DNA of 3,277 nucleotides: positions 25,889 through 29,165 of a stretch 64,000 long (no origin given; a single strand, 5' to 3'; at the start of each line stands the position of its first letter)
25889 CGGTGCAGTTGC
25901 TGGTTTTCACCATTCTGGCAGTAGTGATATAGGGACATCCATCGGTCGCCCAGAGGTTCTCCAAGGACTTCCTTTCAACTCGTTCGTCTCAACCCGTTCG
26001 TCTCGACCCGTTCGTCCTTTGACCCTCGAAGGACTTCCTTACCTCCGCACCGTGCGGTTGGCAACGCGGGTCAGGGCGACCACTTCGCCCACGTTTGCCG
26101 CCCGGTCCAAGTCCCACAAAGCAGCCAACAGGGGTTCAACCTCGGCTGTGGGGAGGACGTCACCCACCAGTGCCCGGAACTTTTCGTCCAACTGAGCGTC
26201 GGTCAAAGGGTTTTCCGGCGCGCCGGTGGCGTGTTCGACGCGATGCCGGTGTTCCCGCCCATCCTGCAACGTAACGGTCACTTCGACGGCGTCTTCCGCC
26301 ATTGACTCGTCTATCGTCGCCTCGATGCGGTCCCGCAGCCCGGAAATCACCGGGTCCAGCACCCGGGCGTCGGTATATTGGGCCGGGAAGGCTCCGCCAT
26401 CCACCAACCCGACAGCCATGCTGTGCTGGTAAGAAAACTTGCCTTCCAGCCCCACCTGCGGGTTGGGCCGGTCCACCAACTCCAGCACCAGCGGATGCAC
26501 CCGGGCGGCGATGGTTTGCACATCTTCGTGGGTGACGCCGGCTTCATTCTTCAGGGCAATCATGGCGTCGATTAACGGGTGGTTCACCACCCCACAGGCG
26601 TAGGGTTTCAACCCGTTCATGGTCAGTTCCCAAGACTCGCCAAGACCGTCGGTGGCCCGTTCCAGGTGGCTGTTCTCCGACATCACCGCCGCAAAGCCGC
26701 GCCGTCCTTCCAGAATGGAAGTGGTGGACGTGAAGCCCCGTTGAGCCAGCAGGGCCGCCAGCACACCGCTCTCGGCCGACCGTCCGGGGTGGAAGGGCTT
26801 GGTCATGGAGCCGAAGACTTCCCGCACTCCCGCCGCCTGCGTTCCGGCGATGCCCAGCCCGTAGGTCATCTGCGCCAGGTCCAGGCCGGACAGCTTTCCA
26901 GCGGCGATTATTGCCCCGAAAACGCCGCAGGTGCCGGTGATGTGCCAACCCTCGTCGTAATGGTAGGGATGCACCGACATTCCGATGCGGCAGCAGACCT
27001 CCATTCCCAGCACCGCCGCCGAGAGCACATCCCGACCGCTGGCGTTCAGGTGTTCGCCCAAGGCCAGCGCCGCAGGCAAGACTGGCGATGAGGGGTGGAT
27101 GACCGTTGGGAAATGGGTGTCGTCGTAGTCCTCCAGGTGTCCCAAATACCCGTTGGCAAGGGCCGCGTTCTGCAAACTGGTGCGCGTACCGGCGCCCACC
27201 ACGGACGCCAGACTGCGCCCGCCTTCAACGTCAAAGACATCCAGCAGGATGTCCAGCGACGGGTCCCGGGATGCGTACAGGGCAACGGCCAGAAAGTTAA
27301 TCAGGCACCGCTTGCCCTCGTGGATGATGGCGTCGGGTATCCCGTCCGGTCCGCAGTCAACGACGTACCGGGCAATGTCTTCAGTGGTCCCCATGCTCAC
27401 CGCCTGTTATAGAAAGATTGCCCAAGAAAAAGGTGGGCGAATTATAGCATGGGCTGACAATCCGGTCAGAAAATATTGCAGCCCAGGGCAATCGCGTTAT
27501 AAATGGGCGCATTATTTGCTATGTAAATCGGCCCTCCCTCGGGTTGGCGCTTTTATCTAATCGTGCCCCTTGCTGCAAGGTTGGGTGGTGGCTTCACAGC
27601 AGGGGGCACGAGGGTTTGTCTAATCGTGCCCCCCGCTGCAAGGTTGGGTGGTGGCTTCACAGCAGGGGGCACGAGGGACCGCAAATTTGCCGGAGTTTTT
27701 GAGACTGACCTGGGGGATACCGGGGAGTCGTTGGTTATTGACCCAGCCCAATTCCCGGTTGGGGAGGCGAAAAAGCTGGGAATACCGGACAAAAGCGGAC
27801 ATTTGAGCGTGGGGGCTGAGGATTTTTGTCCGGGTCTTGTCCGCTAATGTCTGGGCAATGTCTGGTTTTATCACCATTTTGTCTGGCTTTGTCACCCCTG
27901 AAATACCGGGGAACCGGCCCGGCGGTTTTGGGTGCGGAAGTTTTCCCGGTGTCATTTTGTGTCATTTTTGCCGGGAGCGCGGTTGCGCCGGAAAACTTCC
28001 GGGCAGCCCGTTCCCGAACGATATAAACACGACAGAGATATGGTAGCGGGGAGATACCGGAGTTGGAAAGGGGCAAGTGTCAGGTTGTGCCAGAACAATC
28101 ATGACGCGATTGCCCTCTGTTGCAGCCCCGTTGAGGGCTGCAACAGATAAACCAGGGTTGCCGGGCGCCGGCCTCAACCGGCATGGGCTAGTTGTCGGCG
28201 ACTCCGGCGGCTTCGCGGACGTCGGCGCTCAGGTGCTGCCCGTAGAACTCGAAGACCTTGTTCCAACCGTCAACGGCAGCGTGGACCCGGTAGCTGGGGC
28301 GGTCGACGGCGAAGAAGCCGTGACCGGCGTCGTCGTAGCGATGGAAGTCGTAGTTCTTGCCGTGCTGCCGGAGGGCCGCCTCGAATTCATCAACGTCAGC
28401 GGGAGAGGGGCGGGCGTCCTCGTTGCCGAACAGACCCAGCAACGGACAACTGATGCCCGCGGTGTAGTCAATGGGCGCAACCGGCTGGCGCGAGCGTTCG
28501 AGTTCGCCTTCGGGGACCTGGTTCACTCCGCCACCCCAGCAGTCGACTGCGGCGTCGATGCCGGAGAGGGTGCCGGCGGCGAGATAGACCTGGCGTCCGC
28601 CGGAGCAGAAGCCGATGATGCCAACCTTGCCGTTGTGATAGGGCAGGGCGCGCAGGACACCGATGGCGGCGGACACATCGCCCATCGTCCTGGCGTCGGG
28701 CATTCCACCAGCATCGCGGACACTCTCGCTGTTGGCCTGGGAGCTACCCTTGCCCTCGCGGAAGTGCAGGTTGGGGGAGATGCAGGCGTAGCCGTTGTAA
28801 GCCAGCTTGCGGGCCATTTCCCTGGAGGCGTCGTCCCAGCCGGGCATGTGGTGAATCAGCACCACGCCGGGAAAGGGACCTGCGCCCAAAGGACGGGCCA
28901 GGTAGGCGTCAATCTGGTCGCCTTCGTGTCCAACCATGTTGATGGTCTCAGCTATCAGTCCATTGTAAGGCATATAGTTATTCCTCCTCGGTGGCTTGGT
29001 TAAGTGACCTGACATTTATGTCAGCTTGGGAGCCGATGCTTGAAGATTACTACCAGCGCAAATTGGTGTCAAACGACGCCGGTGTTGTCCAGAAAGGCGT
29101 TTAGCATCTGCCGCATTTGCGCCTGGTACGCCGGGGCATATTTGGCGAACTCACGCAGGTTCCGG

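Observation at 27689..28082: Modular stem-loop repeat family with a conserved loop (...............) and co-varying GACA/TGTC stems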

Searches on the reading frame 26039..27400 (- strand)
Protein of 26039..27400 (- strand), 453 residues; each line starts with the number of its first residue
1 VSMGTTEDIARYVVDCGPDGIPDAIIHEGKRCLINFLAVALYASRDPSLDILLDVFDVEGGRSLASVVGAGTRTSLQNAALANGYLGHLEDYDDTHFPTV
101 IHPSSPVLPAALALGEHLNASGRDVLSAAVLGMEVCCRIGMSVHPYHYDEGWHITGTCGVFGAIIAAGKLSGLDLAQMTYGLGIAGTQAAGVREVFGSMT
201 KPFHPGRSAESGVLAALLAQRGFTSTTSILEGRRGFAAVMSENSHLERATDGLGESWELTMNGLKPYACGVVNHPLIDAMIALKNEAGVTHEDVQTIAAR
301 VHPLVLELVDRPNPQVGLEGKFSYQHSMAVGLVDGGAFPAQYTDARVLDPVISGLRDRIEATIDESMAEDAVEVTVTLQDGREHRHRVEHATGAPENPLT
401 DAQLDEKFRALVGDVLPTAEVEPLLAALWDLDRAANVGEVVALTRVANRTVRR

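Call 11: search_protein_families(library=pfam, proteins=[window:26039-27400:-])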
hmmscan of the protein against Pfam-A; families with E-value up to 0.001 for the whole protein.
window:26039-27400:- (453 aa): 2 families
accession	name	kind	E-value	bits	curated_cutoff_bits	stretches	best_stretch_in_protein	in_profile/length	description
PF03972.19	MmgE_PrpD_N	-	3.2e-72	243.1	32.1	1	7-247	1-242/244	MmgE/PrpD N-terminal domain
PF19305.4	MmgE_PrpD_C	-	1.9e-37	129.1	32.1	1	267-430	1-172/173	MmgE/PrpD C-terminal domain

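Call 30: find_encoding_contigs(protein=window:26039-27400:-, flank=10000, max_places=10)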
Protein window:26039-27400:- (453 aa): no gene with exactly this product is on record in the collection.

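Call 31: find_homologous_proteins(query=window:26039-27400:-, max_evalue=1e-60)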
Query window:26039-27400:- (453 aa): 5175 proteins with E <= 1e-60 among 8000 candidates; the best 120 are listed.
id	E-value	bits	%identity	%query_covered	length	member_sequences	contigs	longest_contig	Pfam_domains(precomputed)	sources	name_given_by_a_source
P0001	7.3e-277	936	92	99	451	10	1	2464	PF19305.5,PF03972.20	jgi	jgi:2-methylcitrate dehydratase PrpD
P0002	3.7e-256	868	84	99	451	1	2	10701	PF19305.5,PF03972.20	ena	-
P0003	1.1e-255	867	84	99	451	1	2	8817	PF19305.5,PF03972.20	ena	-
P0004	4.2e-255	865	84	100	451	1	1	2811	PF19305.5,PF03972.20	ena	-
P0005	3.0e-254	862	83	99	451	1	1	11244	PF19305.5,PF03972.20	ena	-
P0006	1.1e-253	860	84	99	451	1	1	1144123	PF19305.5,PF03972.20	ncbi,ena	-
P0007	1.2e-252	857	83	100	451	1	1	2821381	PF19305.5,PF03972.20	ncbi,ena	-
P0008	9.9e-252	854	83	99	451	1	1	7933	PF19305.5,PF03972.20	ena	-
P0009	1.5e-251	853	83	100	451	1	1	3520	PF19305.5,PF03972.20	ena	-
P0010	5.7e-251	851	82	100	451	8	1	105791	PF19305.5,PF03972.20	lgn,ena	-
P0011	5.8e-251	851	82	100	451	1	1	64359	PF19305.5,PF03972.20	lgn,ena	-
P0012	8.4e-251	851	82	100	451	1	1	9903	PF19305.5,PF03972.20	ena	-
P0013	4.0e-250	848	82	100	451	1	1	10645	PF19305.5,PF03972.20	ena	-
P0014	4.4e-250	848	82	100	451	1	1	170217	PF19305.5,PF03972.20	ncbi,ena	-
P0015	1.7e-240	817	80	99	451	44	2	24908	PF19305.5,PF03972.20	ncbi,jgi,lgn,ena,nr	ncbi:MAG: MmgE/PrpD family protein [Chloroflexi bacterium]|nr:MmgE/PrpD family protein [Chloroflexot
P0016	7.9e-240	814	86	92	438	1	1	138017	PF19305.5,PF03972.20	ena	-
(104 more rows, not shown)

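Call 32: find_encoding_contigs(protein=P0007, flank=10000, max_places=3)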
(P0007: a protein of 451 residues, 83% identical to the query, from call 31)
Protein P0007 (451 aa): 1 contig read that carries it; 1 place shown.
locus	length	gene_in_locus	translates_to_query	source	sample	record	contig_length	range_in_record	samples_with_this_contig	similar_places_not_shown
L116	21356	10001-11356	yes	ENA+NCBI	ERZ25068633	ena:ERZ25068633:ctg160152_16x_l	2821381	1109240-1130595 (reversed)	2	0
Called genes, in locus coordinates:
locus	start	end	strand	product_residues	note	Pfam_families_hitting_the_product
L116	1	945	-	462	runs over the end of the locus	PF08245:Mur_ligase_M, PF02875:Mur_ligase_C, PF27239:FOL3_C (weak)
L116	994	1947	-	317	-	PF01073:3Beta_HSD, PF01370:Epimerase, PF05368:NmrA, PF07993:NAD_binding_4 (weak), PF13460:NAD_binding_10, PF16363:GDP_Man_Dehyd (weak), PF04321:RmlD_sub_bind (weak)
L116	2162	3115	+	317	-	PF00296:Bac_luciferase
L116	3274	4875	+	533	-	PF07969:Amidohydro_3, PF01979:Amidohydro_1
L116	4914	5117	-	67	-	-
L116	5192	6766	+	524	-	PF07969:Amidohydro_3, PF01979:Amidohydro_1 (weak)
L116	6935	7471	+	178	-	PF05942:PaREP1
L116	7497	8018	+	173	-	PF00293:NUDIX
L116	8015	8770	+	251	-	PF00117:GATase, PF07722:Peptidase_C26 (weak)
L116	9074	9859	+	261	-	PF01738:DLH, PF08840:BAAT_C (faint), PF00326:Peptidase_S9 (weak)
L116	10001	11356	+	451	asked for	PF03972:MmgE_PrpD_N, PF19305:MmgE_PrpD_C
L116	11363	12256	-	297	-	PF01040:UbiA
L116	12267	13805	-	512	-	PF20695:UbiD_N, PF01977:UbiD, PF20696:UbiD_C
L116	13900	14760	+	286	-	PF23023:Anti-Pycsar_Apyc1, PF00753:Lactamase_B, PF12706:Lactamase_B_2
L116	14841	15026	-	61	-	PF01165:Ribosomal_S21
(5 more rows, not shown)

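Call 33: find_encoding_contigs(protein=P0006, flank=10000, max_places=3)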
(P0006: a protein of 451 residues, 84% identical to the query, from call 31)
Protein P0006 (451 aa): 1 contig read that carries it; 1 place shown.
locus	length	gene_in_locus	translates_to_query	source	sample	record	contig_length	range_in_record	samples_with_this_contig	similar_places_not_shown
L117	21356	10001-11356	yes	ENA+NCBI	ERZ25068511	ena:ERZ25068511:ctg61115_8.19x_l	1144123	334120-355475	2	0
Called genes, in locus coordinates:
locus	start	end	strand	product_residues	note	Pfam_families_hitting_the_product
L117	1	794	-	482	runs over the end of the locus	PF08245:Mur_ligase_M (weak), PF02875:Mur_ligase_C, PF27239:FOL3_C (weak)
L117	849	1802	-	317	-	PF01073:3Beta_HSD, PF01370:Epimerase, PF05368:NmrA, PF07993:NAD_binding_4 (weak), PF13460:NAD_binding_10, PF16363:GDP_Man_Dehyd (weak), PF04321:RmlD_sub_bind (weak)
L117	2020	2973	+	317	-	PF00296:Bac_luciferase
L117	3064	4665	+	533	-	PF07969:Amidohydro_3, PF01979:Amidohydro_1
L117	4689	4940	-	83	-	-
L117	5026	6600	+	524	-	PF07969:Amidohydro_3, PF01979:Amidohydro_1 (faint)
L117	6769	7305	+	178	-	PF05942:PaREP1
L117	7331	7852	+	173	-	PF14803:Zn_ribbon_Nudix (weak), PF00293:NUDIX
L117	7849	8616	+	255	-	PF00117:GATase, PF07722:Peptidase_C26 (weak)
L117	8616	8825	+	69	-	-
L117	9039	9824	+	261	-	PF01738:DLH, PF00326:Peptidase_S9 (faint), PF08840:BAAT_C (faint)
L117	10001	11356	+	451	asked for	PF03972:MmgE_PrpD_N, PF19305:MmgE_PrpD_C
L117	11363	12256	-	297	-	PF01040:UbiA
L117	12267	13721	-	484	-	PF20695:UbiD_N, PF01977:UbiD, PF20696:UbiD_C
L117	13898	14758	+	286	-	PF23023:Anti-Pycsar_Apyc1, PF00753:Lactamase_B, PF12706:Lactamase_B_2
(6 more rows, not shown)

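Call 44: find_encoding_contigs(protein=P0001, flank=10000, max_places=4)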
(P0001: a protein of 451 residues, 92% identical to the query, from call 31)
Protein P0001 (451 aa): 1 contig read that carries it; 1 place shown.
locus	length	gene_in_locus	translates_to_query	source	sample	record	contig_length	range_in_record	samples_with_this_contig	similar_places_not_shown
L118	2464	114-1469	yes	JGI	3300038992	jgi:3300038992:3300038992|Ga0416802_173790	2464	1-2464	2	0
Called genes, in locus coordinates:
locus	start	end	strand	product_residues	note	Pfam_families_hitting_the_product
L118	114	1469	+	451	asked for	PF03972:MmgE_PrpD_N, PF19305:MmgE_PrpD_C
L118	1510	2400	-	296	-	PF01040:UbiA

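Call 45: find_encoding_contigs(protein=P0016, flank=10000, max_places=3)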
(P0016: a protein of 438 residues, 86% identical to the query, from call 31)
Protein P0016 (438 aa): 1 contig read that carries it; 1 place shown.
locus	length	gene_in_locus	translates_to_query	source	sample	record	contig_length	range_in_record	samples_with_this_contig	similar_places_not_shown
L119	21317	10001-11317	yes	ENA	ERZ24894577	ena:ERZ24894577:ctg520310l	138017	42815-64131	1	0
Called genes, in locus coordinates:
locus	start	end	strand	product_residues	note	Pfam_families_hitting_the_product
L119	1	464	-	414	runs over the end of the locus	PF00109:ketoacyl-synt, PF00108:Thiolase_N (faint), PF02801:Ketoacyl-synt_C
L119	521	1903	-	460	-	PF08245:Mur_ligase_M, PF02875:Mur_ligase_C, PF27239:FOL3_C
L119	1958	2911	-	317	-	PF01073:3Beta_HSD, PF01370:Epimerase, PF05368:NmrA, PF07993:NAD_binding_4 (faint), PF13460:NAD_binding_10, PF16363:GDP_Man_Dehyd (weak), PF04321:RmlD_sub_bind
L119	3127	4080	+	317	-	PF00296:Bac_luciferase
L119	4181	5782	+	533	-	PF07969:Amidohydro_3, PF01979:Amidohydro_1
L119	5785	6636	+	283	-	PF07969:Amidohydro_3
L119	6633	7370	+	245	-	PF07969:Amidohydro_3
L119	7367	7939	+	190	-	PF00293:NUDIX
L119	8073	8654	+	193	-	PF00117:GATase (weak), PF07722:Peptidase_C26 (weak)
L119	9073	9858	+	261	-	PF01738:DLH, PF00326:Peptidase_S9 (faint), PF08840:BAAT_C (faint)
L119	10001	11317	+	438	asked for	PF03972:MmgE_PrpD_N, PF19305:MmgE_PrpD_C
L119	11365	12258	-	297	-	PF01040:UbiA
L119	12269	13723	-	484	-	PF20695:UbiD_N, PF01977:UbiD, PF20696:UbiD_C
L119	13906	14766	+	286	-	PF23023:Anti-Pycsar_Apyc1, PF00753:Lactamase_B, PF12706:Lactamase_B_2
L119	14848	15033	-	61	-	PF01165:Ribosomal_S21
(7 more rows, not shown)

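Call 46: find_encoding_contigs(protein=P0010, flank=10000, max_places=3)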
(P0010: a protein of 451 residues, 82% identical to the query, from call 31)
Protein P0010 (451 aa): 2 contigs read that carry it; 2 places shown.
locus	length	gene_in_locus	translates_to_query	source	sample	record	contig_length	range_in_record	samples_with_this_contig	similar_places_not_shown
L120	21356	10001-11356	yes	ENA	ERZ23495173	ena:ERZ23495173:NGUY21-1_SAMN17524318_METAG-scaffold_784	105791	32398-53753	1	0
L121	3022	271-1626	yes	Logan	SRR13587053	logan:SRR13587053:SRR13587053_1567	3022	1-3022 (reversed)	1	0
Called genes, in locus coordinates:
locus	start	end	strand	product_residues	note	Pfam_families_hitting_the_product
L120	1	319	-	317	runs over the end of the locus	PF01073:3Beta_HSD, PF01370:Epimerase, PF05368:NmrA, PF07993:NAD_binding_4 (weak), PF13460:NAD_binding_10, PF16363:GDP_Man_Dehyd (faint), PF04321:RmlD_sub_bind (weak)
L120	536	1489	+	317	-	PF00296:Bac_luciferase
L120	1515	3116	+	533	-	PF07969:Amidohydro_3, PF01979:Amidohydro_1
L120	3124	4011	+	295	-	-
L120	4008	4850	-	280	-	PF01555:N6_N4_Mtase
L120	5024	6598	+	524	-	PF07969:Amidohydro_3, PF01979:Amidohydro_1 (weak)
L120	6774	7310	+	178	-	PF05942:PaREP1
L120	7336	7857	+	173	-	PF00293:NUDIX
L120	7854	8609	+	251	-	PF00117:GATase, PF07722:Peptidase_C26 (weak)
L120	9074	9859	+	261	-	PF01738:DLH, PF08840:BAAT_C (faint), PF00326:Peptidase_S9 (weak)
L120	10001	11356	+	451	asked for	PF03972:MmgE_PrpD_N, PF19305:MmgE_PrpD_C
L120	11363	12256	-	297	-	PF01040:UbiA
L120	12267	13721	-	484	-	PF20695:UbiD_N, PF01977:UbiD, PF20696:UbiD_C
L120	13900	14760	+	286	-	PF23023:Anti-Pycsar_Apyc1 (weak), PF00753:Lactamase_B, PF12706:Lactamase_B_2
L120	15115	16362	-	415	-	PF07690:MFS_1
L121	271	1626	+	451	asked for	PF03972:MmgE_PrpD_N, PF19305:MmgE_PrpD_C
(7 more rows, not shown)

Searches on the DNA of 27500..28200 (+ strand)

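Call 36: search_rna_families(source=window, start=27500, end=28200, threshold=evalue, max_evalue=5)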
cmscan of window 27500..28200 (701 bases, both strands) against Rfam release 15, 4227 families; matches with E-value up to 5: 11.
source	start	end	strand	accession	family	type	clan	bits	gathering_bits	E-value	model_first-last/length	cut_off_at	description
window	27627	27671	-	RF03900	mir-9242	Gene; miRNA;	-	24.7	62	0.078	1-66/66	no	mir-9242 microRNA precursor family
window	27554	27614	-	RF03454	mir-1267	Gene; miRNA;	-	24.6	70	0.016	1-78/78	no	mir-1267 microRNA precursor family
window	27917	28004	+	RF03313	mir-1468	Gene; miRNA;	-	19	95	0.86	1-86/86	no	mir-1468 microRNA precursor family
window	28116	28147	+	RF03736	mir-3130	Gene; miRNA;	-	18.9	95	0.79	22-54/75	no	mir-3130 microRNA precursor family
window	28116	28147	-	RF03736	mir-3130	Gene; miRNA;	-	18.8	95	0.83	22-54/75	no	mir-3130 microRNA precursor family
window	27564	27608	+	RF03900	mir-9242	Gene; miRNA;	-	18.1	62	3.1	1-66/66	no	mir-9242 microRNA precursor family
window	27624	27674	-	RF00990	mir-552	Gene; miRNA;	-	17.8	100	1.4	1-83/83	no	mir-552 microRNA precursor family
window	27535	27636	+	RF03565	mir-1282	Gene; miRNA;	-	17.7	107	1.5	1-101/101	no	mir-1282 microRNA precursor family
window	27586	27638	-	RF02805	PyrR207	Gene; snRNA; snoRNA; HACA-box;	-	16.8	60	2.2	1-65/65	no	Pyrobaculum sRNA 207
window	27596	27639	+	RF03383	mir-1976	Gene; miRNA;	-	16.7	71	2.2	1-52/52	no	mir-1976 microRNA precursor family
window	27690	27752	+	RF02219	ZNRD1-AS1_2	Gene; lncRNA;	-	14.3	60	0.76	1-76/76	no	ZNRD1 antisense RNA 1 conserved region 2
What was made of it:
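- On Any described RNA family (Rfam 15): A permissive scan of 27500-28200 gives only sub-threshold miRNA-like hairpin noise (call 36).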

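Call 37: search_dna_similar(query=window:27689-28082:+, collection=plasmids, mode=distant, max_evalue=0.01)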
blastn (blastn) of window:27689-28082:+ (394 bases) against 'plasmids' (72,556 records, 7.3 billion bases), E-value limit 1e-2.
No match.

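Call 38: search_dna_similar(query=window:27689-28082:+, collection=phages, mode=distant, max_evalue=0.01)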
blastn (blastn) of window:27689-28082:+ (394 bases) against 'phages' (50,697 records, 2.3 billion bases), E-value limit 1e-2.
No match.
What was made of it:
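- Tried and rejected: BLAST of element A against plasmid and phage collections: no match (calls 37, 38).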

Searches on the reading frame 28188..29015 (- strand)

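Call 11: search_protein_families(library=pfam, proteins=[window:28188-29015:-])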
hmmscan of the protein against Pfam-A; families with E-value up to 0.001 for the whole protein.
window:28188-29015:- (275 aa): 4 families
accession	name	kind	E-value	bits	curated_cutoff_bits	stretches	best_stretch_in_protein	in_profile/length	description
PF01738.24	DLH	-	2.5e-41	142.1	21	1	35-261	1-216/217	Dienelactone hydrolase family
PF00326.27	Peptidase_S9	-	8e-07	29.2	22.6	1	171-249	127-203/213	Prolyl oligopeptidase family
PF08840.17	BAAT_C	-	2.1e-05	25.1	20.9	0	117-173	9-66/210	BAAT / Acyl-CoA thioester hydrolase C terminal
PF02129.25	Peptidase_S15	-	0.00073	19.7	23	0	32-152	2-119/262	X-Pro dipeptidyl-peptidase (S15 family)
